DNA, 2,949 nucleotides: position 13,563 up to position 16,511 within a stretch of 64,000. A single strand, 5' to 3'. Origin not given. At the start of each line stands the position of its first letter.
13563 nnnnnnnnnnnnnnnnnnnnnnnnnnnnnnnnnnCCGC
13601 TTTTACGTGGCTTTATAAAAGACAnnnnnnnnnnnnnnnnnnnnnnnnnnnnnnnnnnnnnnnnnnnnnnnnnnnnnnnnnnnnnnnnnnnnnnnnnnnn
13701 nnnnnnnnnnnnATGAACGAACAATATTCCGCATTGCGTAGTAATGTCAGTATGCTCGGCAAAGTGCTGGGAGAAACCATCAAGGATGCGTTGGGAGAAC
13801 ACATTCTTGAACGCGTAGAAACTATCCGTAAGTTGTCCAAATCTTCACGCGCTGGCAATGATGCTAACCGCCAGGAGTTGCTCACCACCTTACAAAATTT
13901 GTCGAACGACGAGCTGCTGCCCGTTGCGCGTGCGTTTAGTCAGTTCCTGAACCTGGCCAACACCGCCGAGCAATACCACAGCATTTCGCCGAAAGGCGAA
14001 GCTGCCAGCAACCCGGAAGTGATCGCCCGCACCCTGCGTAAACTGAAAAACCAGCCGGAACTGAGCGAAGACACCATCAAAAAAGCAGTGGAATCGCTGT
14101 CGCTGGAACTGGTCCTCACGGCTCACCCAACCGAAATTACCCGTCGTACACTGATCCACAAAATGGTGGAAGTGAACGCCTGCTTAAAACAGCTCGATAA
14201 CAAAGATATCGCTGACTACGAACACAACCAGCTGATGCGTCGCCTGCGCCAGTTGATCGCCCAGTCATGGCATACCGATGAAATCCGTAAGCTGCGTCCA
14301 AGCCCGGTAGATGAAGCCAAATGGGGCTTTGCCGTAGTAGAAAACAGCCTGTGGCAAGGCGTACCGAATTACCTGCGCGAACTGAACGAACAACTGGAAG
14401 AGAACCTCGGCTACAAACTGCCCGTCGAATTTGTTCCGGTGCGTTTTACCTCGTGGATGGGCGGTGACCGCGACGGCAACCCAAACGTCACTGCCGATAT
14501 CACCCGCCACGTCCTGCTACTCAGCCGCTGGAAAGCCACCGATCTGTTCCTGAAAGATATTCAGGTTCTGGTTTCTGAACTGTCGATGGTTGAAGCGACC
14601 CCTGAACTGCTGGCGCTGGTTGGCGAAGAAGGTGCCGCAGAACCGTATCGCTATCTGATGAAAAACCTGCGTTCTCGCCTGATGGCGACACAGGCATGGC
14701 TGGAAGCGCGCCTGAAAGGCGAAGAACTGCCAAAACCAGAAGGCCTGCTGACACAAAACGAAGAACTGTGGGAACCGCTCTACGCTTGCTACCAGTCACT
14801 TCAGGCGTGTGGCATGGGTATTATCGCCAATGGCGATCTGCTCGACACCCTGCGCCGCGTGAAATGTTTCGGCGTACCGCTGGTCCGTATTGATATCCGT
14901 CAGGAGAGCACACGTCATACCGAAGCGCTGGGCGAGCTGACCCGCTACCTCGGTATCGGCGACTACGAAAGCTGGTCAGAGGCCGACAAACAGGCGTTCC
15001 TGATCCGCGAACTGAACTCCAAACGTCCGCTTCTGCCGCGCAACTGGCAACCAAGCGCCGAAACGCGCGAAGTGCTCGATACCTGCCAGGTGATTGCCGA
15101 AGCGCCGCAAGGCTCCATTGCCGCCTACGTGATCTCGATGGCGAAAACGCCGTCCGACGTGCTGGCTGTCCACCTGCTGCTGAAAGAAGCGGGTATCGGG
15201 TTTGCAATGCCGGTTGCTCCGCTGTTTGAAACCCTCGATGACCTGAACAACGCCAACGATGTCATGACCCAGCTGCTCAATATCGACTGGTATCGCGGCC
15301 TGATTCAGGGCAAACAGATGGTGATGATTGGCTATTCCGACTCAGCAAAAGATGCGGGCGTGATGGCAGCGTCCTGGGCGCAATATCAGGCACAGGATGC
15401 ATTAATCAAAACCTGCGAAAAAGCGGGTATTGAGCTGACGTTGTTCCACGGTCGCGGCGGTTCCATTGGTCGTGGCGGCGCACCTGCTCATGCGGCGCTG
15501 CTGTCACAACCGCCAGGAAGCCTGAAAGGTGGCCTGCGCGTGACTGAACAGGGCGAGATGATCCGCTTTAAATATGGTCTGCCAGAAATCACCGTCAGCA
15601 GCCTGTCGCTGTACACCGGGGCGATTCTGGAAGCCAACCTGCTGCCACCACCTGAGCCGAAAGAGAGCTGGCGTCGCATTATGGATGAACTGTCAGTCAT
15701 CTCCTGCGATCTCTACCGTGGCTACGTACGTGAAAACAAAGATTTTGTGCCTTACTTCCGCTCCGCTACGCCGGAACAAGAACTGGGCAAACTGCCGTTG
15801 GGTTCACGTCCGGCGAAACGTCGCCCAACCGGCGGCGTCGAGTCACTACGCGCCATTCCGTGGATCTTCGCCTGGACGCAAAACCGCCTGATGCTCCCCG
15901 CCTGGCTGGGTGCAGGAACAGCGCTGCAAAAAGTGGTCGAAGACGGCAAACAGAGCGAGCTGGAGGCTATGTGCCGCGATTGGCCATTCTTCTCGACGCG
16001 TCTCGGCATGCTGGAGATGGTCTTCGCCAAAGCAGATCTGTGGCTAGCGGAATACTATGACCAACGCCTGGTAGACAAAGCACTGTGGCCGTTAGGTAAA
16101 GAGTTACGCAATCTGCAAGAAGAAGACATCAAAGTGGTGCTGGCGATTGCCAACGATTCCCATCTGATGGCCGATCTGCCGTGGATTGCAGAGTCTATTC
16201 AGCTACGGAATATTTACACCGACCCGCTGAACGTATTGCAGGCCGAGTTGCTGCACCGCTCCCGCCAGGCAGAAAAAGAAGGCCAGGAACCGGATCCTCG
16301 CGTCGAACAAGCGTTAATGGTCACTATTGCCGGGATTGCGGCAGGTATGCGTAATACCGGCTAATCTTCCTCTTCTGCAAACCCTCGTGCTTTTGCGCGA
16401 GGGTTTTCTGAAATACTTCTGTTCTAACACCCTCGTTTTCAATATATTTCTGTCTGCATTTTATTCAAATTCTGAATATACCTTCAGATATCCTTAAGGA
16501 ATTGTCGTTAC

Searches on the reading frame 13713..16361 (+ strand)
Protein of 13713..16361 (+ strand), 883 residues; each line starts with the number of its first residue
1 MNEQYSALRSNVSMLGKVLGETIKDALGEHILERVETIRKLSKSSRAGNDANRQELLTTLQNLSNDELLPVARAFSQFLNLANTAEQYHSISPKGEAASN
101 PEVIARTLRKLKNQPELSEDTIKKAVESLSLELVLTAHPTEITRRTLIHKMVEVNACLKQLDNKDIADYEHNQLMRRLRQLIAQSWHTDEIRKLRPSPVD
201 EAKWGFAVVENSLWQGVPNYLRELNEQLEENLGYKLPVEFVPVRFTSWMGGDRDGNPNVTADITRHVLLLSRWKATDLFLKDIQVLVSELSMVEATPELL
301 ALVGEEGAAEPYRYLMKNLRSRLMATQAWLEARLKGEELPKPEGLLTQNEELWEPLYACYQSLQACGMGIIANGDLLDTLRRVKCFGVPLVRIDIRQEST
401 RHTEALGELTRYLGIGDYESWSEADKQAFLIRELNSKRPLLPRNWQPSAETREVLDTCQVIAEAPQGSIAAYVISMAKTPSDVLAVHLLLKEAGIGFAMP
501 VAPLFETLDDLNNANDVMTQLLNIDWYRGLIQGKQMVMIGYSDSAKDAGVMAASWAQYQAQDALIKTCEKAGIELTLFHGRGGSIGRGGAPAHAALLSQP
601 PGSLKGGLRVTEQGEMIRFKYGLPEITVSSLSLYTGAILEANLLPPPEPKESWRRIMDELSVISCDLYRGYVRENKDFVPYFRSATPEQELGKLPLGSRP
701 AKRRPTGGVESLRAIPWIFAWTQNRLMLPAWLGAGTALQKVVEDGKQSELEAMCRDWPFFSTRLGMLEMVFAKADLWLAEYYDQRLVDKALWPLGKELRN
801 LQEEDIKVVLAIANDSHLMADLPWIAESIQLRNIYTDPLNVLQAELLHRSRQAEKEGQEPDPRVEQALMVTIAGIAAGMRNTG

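Call 18: find_encoding_contigs(protein=P0091, flank=8000, max_places=10)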
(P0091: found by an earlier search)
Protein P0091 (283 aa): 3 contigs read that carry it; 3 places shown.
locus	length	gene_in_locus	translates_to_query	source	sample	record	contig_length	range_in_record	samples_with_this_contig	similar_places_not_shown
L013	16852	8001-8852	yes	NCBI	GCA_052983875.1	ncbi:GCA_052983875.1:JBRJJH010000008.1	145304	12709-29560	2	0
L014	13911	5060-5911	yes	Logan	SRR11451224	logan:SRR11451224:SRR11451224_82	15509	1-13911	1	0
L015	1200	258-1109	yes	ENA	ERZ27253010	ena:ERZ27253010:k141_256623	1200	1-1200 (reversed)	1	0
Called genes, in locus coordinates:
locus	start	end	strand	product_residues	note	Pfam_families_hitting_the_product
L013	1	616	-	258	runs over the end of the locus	PF00696:AA_kinase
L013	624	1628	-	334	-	PF01118:Semialdhyde_dh, PF22698:Semialdhyde_dhC_1, PF02774:Semialdhyde_dhC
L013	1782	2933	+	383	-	PF01546:Peptidase_M20, PF07687:M20_dimer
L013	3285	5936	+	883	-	PF00311:PEPcase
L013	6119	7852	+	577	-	PF00884:Sulfatase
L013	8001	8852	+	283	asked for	PF12833:HTH_18, PF00165:HTH_AraC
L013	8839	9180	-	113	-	PF02302:PTS_IIB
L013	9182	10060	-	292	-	PF13353:Fer4_12, PF04055:Radical_SAM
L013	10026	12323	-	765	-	PF02901:PFL-like, PF01228:Gly_radical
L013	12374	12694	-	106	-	PF25554:PTS_EIIB_BC_N, PF02302:PTS_IIB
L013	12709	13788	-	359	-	-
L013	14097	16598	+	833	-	PF00381:PTS-HPr, PF05524:PEP-utilisers_N, PF00391:PEP-utilizers, PF02896:PEP-utilizers_C, PF00359:PTS_EIIA_2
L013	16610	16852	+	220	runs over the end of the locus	PF00923:TAL_FSA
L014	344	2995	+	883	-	PF00311:PEPcase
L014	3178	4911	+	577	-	PF00884:Sulfatase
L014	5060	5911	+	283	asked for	PF12833:HTH_18, PF00165:HTH_AraC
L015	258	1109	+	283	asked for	PF12833:HTH_18, PF00165:HTH_AraC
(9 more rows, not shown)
